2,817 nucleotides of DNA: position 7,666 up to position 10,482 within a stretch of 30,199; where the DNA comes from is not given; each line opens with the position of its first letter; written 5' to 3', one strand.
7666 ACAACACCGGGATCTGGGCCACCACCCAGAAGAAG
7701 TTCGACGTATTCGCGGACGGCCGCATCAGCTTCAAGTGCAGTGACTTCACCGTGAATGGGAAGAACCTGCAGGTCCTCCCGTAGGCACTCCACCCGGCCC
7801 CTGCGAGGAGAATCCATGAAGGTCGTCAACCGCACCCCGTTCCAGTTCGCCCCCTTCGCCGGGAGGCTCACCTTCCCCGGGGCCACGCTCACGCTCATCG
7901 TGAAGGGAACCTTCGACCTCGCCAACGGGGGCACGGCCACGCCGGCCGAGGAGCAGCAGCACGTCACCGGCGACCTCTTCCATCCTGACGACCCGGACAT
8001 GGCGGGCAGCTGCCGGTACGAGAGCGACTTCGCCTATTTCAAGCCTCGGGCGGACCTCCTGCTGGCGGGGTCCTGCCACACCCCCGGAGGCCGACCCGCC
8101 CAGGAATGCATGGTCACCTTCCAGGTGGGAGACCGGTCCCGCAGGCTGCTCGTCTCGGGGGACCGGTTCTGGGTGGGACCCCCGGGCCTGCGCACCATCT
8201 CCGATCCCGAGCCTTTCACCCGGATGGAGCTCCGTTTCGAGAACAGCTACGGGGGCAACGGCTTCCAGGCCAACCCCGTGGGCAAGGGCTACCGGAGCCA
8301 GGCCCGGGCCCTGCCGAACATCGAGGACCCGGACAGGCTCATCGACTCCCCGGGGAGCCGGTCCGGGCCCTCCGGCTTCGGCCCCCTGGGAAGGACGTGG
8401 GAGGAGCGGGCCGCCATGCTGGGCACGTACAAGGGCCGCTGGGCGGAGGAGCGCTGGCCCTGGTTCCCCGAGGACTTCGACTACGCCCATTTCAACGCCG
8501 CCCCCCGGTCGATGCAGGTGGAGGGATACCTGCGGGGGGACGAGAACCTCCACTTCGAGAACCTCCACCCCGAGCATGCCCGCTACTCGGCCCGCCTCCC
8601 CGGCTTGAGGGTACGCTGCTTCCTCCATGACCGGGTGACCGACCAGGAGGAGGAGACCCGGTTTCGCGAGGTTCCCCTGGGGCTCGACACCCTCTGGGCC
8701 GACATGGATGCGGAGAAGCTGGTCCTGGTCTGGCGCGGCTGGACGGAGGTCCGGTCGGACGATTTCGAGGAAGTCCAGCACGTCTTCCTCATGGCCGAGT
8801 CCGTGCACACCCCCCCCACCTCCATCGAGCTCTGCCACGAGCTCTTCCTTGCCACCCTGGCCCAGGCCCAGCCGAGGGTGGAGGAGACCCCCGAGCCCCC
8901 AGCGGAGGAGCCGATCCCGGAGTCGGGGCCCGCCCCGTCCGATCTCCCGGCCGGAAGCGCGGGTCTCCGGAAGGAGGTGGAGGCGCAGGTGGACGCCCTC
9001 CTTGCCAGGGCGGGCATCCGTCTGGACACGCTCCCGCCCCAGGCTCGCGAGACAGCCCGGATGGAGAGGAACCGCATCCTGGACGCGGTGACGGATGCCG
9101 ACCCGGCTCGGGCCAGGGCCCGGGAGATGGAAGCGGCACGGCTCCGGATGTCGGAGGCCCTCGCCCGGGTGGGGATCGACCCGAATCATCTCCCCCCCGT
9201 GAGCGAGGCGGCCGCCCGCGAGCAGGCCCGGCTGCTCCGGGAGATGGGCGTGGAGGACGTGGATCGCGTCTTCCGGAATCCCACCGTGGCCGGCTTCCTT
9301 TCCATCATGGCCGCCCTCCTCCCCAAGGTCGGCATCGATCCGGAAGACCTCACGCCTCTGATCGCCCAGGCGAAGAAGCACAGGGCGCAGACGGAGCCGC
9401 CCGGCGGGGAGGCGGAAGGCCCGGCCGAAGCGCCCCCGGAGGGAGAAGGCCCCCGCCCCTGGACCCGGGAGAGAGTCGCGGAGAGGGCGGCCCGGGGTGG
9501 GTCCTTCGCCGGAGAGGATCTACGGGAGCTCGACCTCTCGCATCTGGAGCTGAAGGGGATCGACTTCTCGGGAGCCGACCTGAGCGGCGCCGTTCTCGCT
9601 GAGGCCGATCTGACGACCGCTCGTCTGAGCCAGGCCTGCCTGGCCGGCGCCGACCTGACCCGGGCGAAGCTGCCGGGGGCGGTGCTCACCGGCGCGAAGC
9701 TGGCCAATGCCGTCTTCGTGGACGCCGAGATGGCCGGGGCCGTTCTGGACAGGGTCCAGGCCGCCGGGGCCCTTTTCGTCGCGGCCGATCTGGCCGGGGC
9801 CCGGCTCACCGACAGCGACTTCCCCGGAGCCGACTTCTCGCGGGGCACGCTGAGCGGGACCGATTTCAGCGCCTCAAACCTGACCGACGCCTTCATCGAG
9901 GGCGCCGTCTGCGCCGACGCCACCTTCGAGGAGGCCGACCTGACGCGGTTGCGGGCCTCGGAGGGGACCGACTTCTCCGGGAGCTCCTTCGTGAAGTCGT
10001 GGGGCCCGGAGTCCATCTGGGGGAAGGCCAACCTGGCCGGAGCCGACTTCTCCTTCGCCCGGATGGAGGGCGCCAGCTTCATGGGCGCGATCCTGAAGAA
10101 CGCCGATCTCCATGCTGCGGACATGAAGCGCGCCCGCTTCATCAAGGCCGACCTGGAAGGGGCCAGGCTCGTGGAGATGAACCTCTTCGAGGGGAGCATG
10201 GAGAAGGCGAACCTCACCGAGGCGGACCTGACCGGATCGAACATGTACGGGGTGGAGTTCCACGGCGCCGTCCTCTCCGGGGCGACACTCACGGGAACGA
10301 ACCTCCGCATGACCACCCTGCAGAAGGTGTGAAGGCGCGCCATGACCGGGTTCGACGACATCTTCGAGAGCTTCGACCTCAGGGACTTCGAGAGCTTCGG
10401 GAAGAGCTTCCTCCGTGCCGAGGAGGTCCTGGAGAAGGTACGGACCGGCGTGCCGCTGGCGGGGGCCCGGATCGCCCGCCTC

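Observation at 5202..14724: Orphan T6SS spike-effector island: vgrG - DUF2169::PRP - PRP - PRP - DUF3540-like - PAAR-like(DUF4150) - alpha/beta-hydrolase, with no T6SS core genes in 30 kb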

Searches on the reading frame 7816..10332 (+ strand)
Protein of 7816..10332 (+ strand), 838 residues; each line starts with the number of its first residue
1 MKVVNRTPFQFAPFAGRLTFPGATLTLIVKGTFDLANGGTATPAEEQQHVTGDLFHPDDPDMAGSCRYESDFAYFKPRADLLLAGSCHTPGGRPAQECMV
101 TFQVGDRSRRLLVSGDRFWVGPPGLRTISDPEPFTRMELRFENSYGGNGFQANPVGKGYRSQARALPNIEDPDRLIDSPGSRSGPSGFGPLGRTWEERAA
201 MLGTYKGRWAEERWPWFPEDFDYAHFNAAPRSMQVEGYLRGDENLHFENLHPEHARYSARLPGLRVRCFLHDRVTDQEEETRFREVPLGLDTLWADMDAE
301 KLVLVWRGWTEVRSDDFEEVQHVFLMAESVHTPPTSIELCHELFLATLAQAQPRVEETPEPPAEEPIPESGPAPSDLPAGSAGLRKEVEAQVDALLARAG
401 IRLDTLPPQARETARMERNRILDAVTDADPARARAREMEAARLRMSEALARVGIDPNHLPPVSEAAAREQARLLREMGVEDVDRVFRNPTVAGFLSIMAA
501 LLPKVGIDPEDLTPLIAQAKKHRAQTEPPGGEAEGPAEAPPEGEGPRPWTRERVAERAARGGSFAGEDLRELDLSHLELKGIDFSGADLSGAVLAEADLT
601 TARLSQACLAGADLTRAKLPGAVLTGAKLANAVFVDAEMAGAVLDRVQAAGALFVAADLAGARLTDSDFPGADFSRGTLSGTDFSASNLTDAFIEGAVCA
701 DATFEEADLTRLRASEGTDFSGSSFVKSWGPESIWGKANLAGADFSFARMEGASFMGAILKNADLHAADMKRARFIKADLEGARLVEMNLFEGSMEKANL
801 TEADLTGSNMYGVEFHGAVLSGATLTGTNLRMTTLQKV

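Call 4: search_protein_families(library=pfam, proteins=[window:7816-10332:+], max_evalue=0.01)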
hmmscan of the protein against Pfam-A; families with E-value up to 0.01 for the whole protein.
window:7816-10332:+ (838 aa): 5 families
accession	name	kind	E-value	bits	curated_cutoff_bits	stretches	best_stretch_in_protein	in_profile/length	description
PF09937.14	DUF2169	-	3.5e-91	306.1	25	1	24-307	5-294/294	Uncharacterized protein conserved in bacteria (DUF2169)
PF00805.28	Pentapeptide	-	6.4e-49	163.5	20.2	6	798-831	1-34/40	Pentapeptide repeats (8 copies)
PF13599.13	Pentapeptide_4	-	5.5e-21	74.9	38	3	768-837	1-70/78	Pentapeptide repeat region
PF13576.12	Pentapeptide_3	-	6.5e-19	68.3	27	1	736-774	8-48/48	Pentapeptide repeats (9 copies)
PF25296.1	Decapeptide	-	7.6e-06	26.2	45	0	740-803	7-70/74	Decapeptide repeat region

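Call 5: search_protein_families(library=ncbifam, proteins=[window:7816-10332:+], max_evalue=0.01)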
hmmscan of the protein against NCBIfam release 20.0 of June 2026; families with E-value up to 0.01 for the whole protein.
window:7816-10332:+ (838 aa): 17 families
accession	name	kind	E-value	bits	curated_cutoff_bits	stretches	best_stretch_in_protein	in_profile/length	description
NF047416.1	penta_HetL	equivalog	1.6e-37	129.1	260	2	563-768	14-216/218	heterocyst differentiation pentapeptide repeat protein HetL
NF052603.1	penta_Alr5209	equivalog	3.3e-33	114.2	125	4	561-646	12-97/113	Alr5209 family pentapeptide repeat protein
NF011743.0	PRK15196.1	equivalog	2.9e-28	98.7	354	2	656-804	176-328/350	type III secretion system effector PipB2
NF011744.0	PRK15197.1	equivalog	5.4e-27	94.7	274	2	736-838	152-254/291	SPI-2 type III secretion system effector PipB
NF033086.2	penta_rpt_Qnr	equivalog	1.9e-17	63.7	240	2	646-825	14-193/211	Qnr family pentapeptide repeat protein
NF000349.1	mfpA_AE000516.2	equivalog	1.7e-14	54.1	360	3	573-657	78-162/183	pentapeptide repeat protein MfpA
NF000056.3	penta_rpt_QnrS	exception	2e-14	53.8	460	3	561-696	56-186/218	QnrS family quinolone resistance pentapeptide repeat protein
NF000071.4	penta_rpt_QnrA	exception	6.2e-14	52.3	450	2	672-835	11-164/218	QnrA family quinolone resistance pentapeptide repeat protein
NF000421.1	penta_rpt_QnrVC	exception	1.4e-13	51.3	460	2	661-822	35-196/218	QnrVC family quinolone resistance pentapeptide repeat protein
NF038182.1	penta_rpt_SmQnr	exception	1.4e-13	51.1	460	2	656-835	13-182/215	SmQnr family pentapeptide repeat protein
NF033375.2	penta_rpt_QnrE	exception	1.9e-12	47.6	480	1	651-826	22-197/214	QnrE family quinolone resistance pentapeptide repeat protein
NF012152.0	penta_rpt_QnrC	exception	2.2e-12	47.4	500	2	738-830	11-104/221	QnrC family quinolone resistance pentapeptide repeat protein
NF000420.1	penta_rpt_QnrB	exception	3.2e-12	46.9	460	1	652-825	23-196/214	QnrB family quinolone resistance pentapeptide repeat protein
NF012151.0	penta_rpt_QnrAS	exception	1.5e-11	44.7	490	2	672-817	57-196/218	QnrAS family quinolone resistance pentapeptide repeat protein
NF011904.1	PRK15377.1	subfamily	9.5e-10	37.5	500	1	562-641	7-89/606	type III secretion system effector HECT-type E3 ubiquitin transferase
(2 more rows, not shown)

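Call 23: find_homologous_proteins(query=window:7816-10332:+, max_evalue=1e-10)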
Query window:7816-10332:+ (838 aa): 882 proteins with E <= 1e-10 among 8000 candidates; the best 120 are listed.
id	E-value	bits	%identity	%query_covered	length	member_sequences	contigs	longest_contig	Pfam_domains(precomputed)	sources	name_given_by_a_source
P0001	0.0e+0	1899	100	100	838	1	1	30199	PF09937.15,PF13576.13,PF13599.14,PF00805.29,PF25296.2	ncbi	-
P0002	0.0e+0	1247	65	100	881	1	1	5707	PF09937.15,PF13576.13,PF13599.14,PF00805.29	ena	-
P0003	5.5e-296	1002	46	98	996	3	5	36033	PF09937.15,PF13576.13,PF13599.14,PF00805.29,PF25296.2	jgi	jgi:uncharacterized protein YjbI with pentapeptide repeats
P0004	6.0e-291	986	47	100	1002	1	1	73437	PF09937.15,PF13576.13,PF13599.14,PF00805.29,PF25296.2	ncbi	-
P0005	2.3e-287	974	45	98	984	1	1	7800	PF09937.15,PF13576.13,PF13599.14,PF00805.29,PF23894.3,PF25296.2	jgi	jgi:uncharacterized protein YjbI with pentapeptide repeats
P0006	3.6e-287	973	45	100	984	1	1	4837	PF09937.15,PF13576.13,PF13599.14,PF00805.29,PF23894.3,PF25296.2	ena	-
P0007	9.9e-287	972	44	100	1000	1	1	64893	PF09937.15,PF13576.13,PF13599.14,PF00805.29,PF25296.2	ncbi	-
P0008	4.7e-286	970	45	100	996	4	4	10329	PF09937.15,PF13576.13,PF13599.14,PF00805.29,PF25296.2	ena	-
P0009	4.9e-285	966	46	98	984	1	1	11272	PF09937.15,PF13576.13,PF13599.14,PF00805.29,PF23894.3,PF25296.2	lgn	-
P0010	6.1e-285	966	44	99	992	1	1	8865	PF09937.15,PF13576.13,PF13599.14,PF00805.29,PF25296.2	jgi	jgi:uncharacterized protein YjbI with pentapeptide repeats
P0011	2.8e-283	960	43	100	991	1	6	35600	PF09937.15,PF13576.13,PF13599.14,PF00805.29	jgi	jgi:uncharacterized protein YjbI with pentapeptide repeats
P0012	2.5e-282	957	43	99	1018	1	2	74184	PF09937.15,PF13576.13,PF13599.14,PF00805.29,PF25296.2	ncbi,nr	ncbi:MAG: DUF2169 domain-containing protein [Proteobacteria bacterium]|nr:DUF2169 domain-containing 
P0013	2.8e-281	954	45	100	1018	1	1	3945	PF09937.15,PF13576.13,PF13599.14,PF00805.29,PF25296.2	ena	-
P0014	9.3e-280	949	45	99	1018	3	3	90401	PF09937.15,PF13576.13,PF13599.14,PF00805.29,PF25296.2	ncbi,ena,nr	ncbi:MAG TPA: DUF2169 domain-containing protein [Desulfatiglandales bacterium]|nr:DUF2169 domain-con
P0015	7.3e-279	946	48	99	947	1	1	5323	PF09937.15,PF13576.13,PF13599.14,PF00805.29,PF25296.2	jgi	jgi:uncharacterized protein YjbI with pentapeptide repeats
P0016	1.0e-278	945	43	100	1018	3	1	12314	PF09937.15,PF13576.13,PF13599.14,PF00805.29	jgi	jgi:uncharacterized protein YjbI with pentapeptide repeats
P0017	6.0e-278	943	44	100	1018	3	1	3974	PF09937.15,PF13576.13,PF13599.14,PF00805.29,PF25296.2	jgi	jgi:uncharacterized protein YjbI with pentapeptide repeats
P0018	6.8e-278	943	43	100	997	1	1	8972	PF09937.15,PF13576.13,PF13599.14,PF00805.29,PF23894.3,PF25296.2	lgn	-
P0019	1.6e-277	941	44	100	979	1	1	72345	PF09937.15,PF13576.13,PF13599.14,PF00805.29,PF23894.3,PF25296.2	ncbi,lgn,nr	ncbi:MAG: DUF2169 domain-containing protein [Deltaproteobacteria bacterium]|nr:DUF2169 domain-contai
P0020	3.6e-277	940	51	98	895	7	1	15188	PF09937.15,PF13576.13,PF13599.14,PF00805.29,PF25296.2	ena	-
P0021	5.4e-277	940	45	99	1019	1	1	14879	PF09937.15,PF13576.13,PF13599.14,PF00805.29,PF25296.2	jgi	jgi:uncharacterized protein YjbI with pentapeptide repeats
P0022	1.8e-276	938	44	100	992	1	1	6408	PF09937.15,PF13576.13,PF13599.14,PF00805.29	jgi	jgi:uncharacterized protein YjbI with pentapeptide repeats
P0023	2.4e-276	938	52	100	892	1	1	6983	PF09937.15,PF13576.13,PF13599.14,PF00805.29,PF25296.2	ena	-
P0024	1.7e-274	931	44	100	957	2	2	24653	PF09937.15,PF13576.13,PF13599.14,PF00805.29,PF25296.2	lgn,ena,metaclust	metaclust:\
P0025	2.5e-274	931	43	99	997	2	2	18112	PF09937.15,PF13576.13,PF13599.14,PF00805.29,PF23894.3,PF25296.2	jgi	jgi:uncharacterized protein YjbI with pentapeptide repeats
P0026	2.4e-273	928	42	100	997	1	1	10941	PF09937.15,PF13576.13,PF13599.14,PF00805.29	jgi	-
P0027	1.7e-272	925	42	100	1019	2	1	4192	PF09937.15,PF13576.13,PF13599.14,PF00805.29,PF25296.2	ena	-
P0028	2.7e-272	924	49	100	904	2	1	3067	PF09937.15,PF13576.13,PF13599.14,PF00805.29,PF25296.2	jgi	-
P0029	3.3e-271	921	45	100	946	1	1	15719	PF09937.15,PF13576.13,PF13599.14,PF00805.29,PF25296.2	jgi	jgi:uncharacterized protein YjbI with pentapeptide repeats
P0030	3.3e-270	917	49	100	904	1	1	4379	PF09937.15,PF13576.13,PF13599.14,PF00805.29,PF25296.2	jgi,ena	-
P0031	2.3e-269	914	51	100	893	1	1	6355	PF09937.15,PF13576.13,PF13599.14,PF00805.29,PF25296.2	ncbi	-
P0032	4.3e-268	910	48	100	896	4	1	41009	PF09937.15,PF13576.13,PF13599.14,PF00805.29,PF25296.2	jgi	-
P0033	4.8e-268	910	43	98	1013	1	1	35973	PF09937.15,PF13576.13,PF13599.14,PF00805.29,PF25296.2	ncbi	-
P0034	5.9e-268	910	45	97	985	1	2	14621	PF09937.15,PF13576.13,PF13599.14,PF00805.29,PF25296.2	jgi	jgi:uncharacterized protein YjbI with pentapeptide repeats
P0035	4.0e-266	904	51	100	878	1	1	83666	PF09937.15,PF13576.13,PF13599.14,PF00805.29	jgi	jgi:uncharacterized protein YjbI with pentapeptide repeats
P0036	7.0e-264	896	50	100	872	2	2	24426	PF09937.15,PF13576.13,PF13599.14,PF00805.29,PF25296.2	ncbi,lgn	-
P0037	6.0e-263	893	53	100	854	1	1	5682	PF09937.15,PF13576.13,PF13599.14,PF00805.29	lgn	-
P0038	2.6e-262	891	49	100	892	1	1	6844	PF09937.15,PF13576.13,PF13599.14,PF00805.29,PF25296.2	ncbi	-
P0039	2.0e-261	888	44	100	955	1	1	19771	PF09937.15,PF13576.13,PF13599.14,PF00805.29,PF25296.2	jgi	jgi:uncharacterized protein YjbI with pentapeptide repeats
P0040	5.9e-261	887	52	100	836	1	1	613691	PF09937.15,PF13576.13,PF13599.14,PF00805.29,PF25296.2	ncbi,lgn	-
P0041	5.2e-258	877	43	100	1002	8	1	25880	PF09937.15,PF13576.13,PF13599.14,PF00805.29,PF25296.2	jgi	jgi:uncharacterized protein YjbI with pentapeptide repeats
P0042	1.4e-257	875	43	100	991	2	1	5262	PF09937.15,PF13576.13,PF13599.14,PF00805.29,PF25296.2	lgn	-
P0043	1.0e-255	869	50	100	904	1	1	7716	PF09937.15,PF13576.13,PF13599.14,PF00805.29,PF25296.2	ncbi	-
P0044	3.7e-254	864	48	100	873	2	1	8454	PF09937.15,PF13576.13,PF13599.14,PF00805.29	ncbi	-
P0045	2.0e-253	862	48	99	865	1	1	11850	PF09937.15,PF13576.13,PF13599.14,PF00805.29,PF25296.2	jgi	jgi:uncharacterized protein YjbI with pentapeptide repeats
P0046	1.3e-251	856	50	100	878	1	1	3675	PF09937.15,PF13576.13,PF13599.14,PF00805.29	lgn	-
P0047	5.2e-250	850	48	100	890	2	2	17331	PF09937.15,PF13576.13,PF13599.14,PF00805.29,PF25296.2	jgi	-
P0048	1.5e-247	842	48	100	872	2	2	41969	PF09937.15,PF13576.13,PF13599.14,PF00805.29,PF25296.2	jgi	jgi:uncharacterized protein YjbI with pentapeptide repeats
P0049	1.9e-247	842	49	100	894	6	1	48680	PF09937.15,PF13576.13,PF13599.14,PF00805.29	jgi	-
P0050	2.2e-247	842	48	100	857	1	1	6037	PF09937.15,PF13576.13,PF13599.14,PF00805.29,PF25296.2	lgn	-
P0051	2.0e-246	839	48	100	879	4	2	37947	PF09937.15,PF13576.13,PF13599.14,PF00805.29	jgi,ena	jgi:uncharacterized protein YjbI with pentapeptide repeats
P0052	5.0e-246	837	48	100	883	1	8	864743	PF09937.15,PF13576.13,PF13599.14,PF00805.29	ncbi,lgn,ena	-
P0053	7.3e-246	837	48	100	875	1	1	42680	PF09937.15,PF13576.13,PF13599.14,PF00805.29,PF25296.2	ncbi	-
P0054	1.1e-245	836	50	100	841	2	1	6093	PF09937.15,PF13576.13,PF13599.14,PF00805.29,PF25296.2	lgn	-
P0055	2.0e-245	835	47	100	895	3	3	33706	PF09937.15,PF13576.13,PF13599.14,PF00805.29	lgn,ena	-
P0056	2.5e-245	835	49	98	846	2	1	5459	PF09937.15,PF13576.13,PF13599.14,PF00805.29,PF25296.2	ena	-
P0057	8.4e-245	833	48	100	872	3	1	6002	PF09937.15,PF13576.13,PF13599.14,PF00805.29,PF25296.2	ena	-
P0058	9.4e-245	833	44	100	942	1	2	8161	PF09937.15,PF13576.13,PF13599.14,PF00805.29,PF25296.2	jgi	-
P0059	1.3e-244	833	48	100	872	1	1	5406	PF09937.15,PF13576.13,PF13599.14,PF00805.29,PF25296.2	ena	-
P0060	1.4e-244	832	48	100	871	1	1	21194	PF09937.15,PF13576.13,PF13599.14,PF00805.29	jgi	jgi:uncharacterized protein YjbI with pentapeptide repeats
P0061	3.7e-244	831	47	100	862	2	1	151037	PF09937.15,PF13576.13,PF13599.14,PF00805.29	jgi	-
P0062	7.6e-243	827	49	100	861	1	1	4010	PF09937.15,PF13576.13,PF13599.14,PF00805.29,PF25296.2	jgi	jgi:uncharacterized protein YjbI with pentapeptide repeats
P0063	1.0e-242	826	46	100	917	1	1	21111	PF09937.15,PF13576.13,PF13599.14,PF00805.29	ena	-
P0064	1.4e-242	826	49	98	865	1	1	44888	PF09937.15,PF13576.13,PF13599.14,PF00805.29,PF25296.2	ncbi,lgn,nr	ncbi:MAG: DUF2169 domain-containing protein [Acidobacteria bacterium]|nr:DUF2169 domain-containing p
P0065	6.5e-242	824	47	100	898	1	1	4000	PF09937.15,PF13576.13,PF13599.14,PF00805.29,PF25296.2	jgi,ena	-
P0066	1.3e-241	823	47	100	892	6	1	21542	PF09937.15,PF13576.13,PF13599.14,PF00805.29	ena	-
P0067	1.5e-241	822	48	100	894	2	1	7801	PF09937.15,PF13576.13,PF13599.14,PF00805.29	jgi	-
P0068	8.3e-240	817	45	100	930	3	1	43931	PF09937.15,PF13576.13,PF13599.14,PF00805.29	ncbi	-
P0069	1.2e-239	816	46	100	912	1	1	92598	PF09937.15,PF13576.13,PF13599.14,PF00805.29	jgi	jgi:uncharacterized protein YjbI with pentapeptide repeats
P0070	3.5e-239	815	47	100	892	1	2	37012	PF09937.15,PF13576.13,PF13599.14,PF00805.29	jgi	jgi:uncharacterized protein YjbI with pentapeptide repeats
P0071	1.2e-238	813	45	100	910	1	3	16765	PF09937.15,PF13576.13,PF13599.14,PF00805.29,PF25296.2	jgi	-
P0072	4.0e-238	811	46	100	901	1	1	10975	PF09937.15,PF13576.13,PF13599.14,PF00805.29,PF25296.2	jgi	jgi:uncharacterized protein YjbI with pentapeptide repeats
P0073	1.4e-237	809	46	100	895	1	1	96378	PF09937.15,PF13576.13,PF13599.14,PF00805.29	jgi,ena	-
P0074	9.0e-237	807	48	98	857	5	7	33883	PF09937.15,PF13576.13,PF13599.14,PF00805.29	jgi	jgi:uncharacterized protein YjbI with pentapeptide repeats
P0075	4.2e-235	801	48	98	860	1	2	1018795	PF09937.15,PF13576.13,PF13599.14,PF00805.29,PF25296.2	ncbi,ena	-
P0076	5.9e-235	801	47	100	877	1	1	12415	PF09937.15,PF13576.13,PF13599.14,PF00805.29,PF25296.2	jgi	jgi:uncharacterized protein YjbI with pentapeptide repeats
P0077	4.1e-234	798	47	100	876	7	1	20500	PF09937.15,PF13576.13,PF13599.14,PF00805.29,PF25296.2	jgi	jgi:uncharacterized protein YjbI with pentapeptide repeats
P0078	1.1e-233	796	47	98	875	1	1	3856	PF09937.15,PF13576.13,PF13599.14,PF00805.29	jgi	jgi:uncharacterized protein YjbI with pentapeptide repeats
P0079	2.4e-232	792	48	95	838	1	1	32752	PF09937.15,PF13576.13,PF13599.14,PF00805.29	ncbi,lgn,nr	ncbi:MAG: DUF2169 domain-containing protein [Acidobacteria bacterium]|nr:DUF2169 domain-containing p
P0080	4.8e-232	791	41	100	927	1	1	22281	PF09937.15,PF13576.13,PF13599.14,PF00805.29,PF25296.2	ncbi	ncbi:DUF2169 domain-containing protein [Kaarinaea lacus]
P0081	6.5e-232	791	48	100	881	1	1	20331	PF09937.15,PF13576.13,PF13599.14,PF00805.29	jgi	-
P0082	7.1e-231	787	48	100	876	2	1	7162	PF09937.15,PF13576.13,PF13599.14,PF00805.29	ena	-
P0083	6.5e-230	784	48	100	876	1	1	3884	PF09937.15,PF13576.13,PF13599.14,PF00805.29,PF25296.2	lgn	-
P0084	9.0e-230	783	46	100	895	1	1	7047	PF09937.15,PF13576.13,PF13599.14,PF00805.29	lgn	-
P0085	1.7e-229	783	47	100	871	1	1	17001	PF09937.15,PF13576.13,PF13599.14,PF00805.29,PF25296.2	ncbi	-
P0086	1.6e-227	776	48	100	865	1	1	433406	PF09937.15,PF13576.13,PF13599.14,PF00805.29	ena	-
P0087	1.9e-227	776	46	100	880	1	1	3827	PF09937.15,PF13576.13,PF13599.14,PF00805.29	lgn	-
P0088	3.2e-227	775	46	100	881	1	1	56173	PF09937.15,PF13576.13,PF13599.14,PF00805.29,PF25296.2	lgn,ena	-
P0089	1.2e-226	773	42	100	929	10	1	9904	PF09937.15,PF13576.13,PF13599.14,PF00805.29,PF25296.2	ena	-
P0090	5.9e-226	771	43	98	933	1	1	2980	PF09937.15,PF13576.13,PF13599.14,PF00805.29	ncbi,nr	ncbi:MAG: DUF2169 domain-containing protein [Calditrichia bacterium]|nr:DUF2169 domain-containing pr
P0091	2.4e-225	769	42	100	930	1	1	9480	PF09937.15,PF13576.13,PF13599.14,PF00805.29,PF25296.2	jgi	jgi:uncharacterized protein YjbI with pentapeptide repeats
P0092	3.3e-225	768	49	100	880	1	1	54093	PF09937.15,PF13576.13,PF13599.14,PF00805.29,PF25296.2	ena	-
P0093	5.4e-225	768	44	100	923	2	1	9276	PF09937.15,PF13576.13,PF13599.14,PF00805.29,PF25296.2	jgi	-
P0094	2.4e-224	766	42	100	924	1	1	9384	PF09937.15,PF13576.13,PF13599.14,PF00805.29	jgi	jgi:uncharacterized protein YjbI with pentapeptide repeats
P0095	2.0e-223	762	47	98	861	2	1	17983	PF09937.15,PF13576.13,PF13599.14,PF00805.29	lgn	-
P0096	2.7e-223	762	41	100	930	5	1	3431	PF09937.15,PF13576.13,PF13599.14,PF00805.29,PF25296.2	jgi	jgi:uncharacterized protein YjbI with pentapeptide repeats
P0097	3.5e-223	762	46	100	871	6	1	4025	PF09937.15,PF13576.13,PF13599.14,PF00805.29,PF25296.2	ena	-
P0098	5.4e-223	761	41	100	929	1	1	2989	PF09937.15,PF13576.13,PF13599.14,PF00805.29,PF25296.2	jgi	jgi:uncharacterized protein YjbI with pentapeptide repeats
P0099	5.7e-223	761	45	100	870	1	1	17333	PF09937.15,PF13576.13,PF13599.14,PF00805.29,PF25296.2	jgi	jgi:uncharacterized protein YjbI with pentapeptide repeats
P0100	1.6e-222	759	42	100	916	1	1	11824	PF09937.15,PF13576.13,PF13599.14,PF00805.29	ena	-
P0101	1.9e-222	759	44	98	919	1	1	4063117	PF09937.15,PF13576.13,PF13599.14,PF00805.29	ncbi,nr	ncbi:MAG: DUF2169 domain-containing protein [bacterium]|nr:MAG: DUF2169 domain-containing protein [b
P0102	4.3e-222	758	44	100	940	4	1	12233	PF09937.15,PF13576.13,PF13599.14,PF00805.29,PF25296.2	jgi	jgi:uncharacterized protein YjbI with pentapeptide repeats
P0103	5.6e-222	758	41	100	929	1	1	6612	PF09937.15,PF13576.13,PF13599.14,PF00805.29,PF25296.2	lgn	-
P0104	1.6e-220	753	40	100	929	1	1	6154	PF09937.15,PF13576.13,PF13599.14,PF00805.29,PF25296.2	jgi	jgi:uncharacterized protein YjbI with pentapeptide repeats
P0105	2.3e-220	752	47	95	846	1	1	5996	PF09937.15,PF13576.13,PF13599.14,PF00805.29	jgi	-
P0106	3.3e-220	752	45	98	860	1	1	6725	PF09937.15,PF13576.13,PF13599.14,PF00805.29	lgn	-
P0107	6.6e-220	751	41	100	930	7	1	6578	PF09937.15,PF13576.13,PF13599.14,PF00805.29,PF25296.2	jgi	jgi:uncharacterized protein YjbI with pentapeptide repeats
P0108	1.2e-218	747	40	100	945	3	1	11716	PF09937.15,PF13576.13,PF13599.14,PF00805.29,PF25296.2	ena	-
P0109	4.7e-218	745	46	98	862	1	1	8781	PF09937.15,PF13576.13,PF13599.14,PF00805.29,PF25296.2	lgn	-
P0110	9.0e-218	744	40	98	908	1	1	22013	PF09937.15,PF13576.13,PF13599.14,PF00805.29,PF25296.2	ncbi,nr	ncbi:MAG: DUF2169 domain-containing protein [Gammaproteobacteria bacterium]|nr:DUF2169 domain-contai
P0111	1.2e-217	743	43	100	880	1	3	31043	PF09937.15,PF13576.13,PF13599.14,PF00805.29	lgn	-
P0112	3.8e-217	742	44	100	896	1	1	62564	PF09937.15,PF13576.13,PF13599.14,PF00805.29,PF25296.2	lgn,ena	-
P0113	5.2e-217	741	47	98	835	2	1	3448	PF09937.15,PF13576.13,PF13599.14,PF00805.29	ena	-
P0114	1.5e-216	740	47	98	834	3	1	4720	PF09937.15,PF13576.13,PF13599.14,PF00805.29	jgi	-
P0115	3.4e-216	739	46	98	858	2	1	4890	PF09937.15,PF13576.13,PF13599.14,PF00805.29,PF25296.2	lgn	-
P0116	3.5e-216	739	45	98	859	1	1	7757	PF09937.15,PF13576.13,PF13599.14,PF00805.29,PF25296.2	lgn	-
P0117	5.4e-216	738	44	100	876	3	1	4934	PF09937.15,PF13576.13,PF13599.14,PF00805.29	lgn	-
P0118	1.0e-213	730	39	100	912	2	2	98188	PF09937.15,PF13576.13,PF13599.14,PF00805.29,PF25296.2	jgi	-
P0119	8.3e-213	727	45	100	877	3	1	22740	PF09937.15,PF13576.13,PF13599.14,PF00805.29,PF25296.2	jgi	-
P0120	9.1e-213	727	45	100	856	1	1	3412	PF09937.15,PF13576.13,PF13599.14,PF00805.29,PF25296.2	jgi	jgi:uncharacterized protein YjbI with pentapeptide repeats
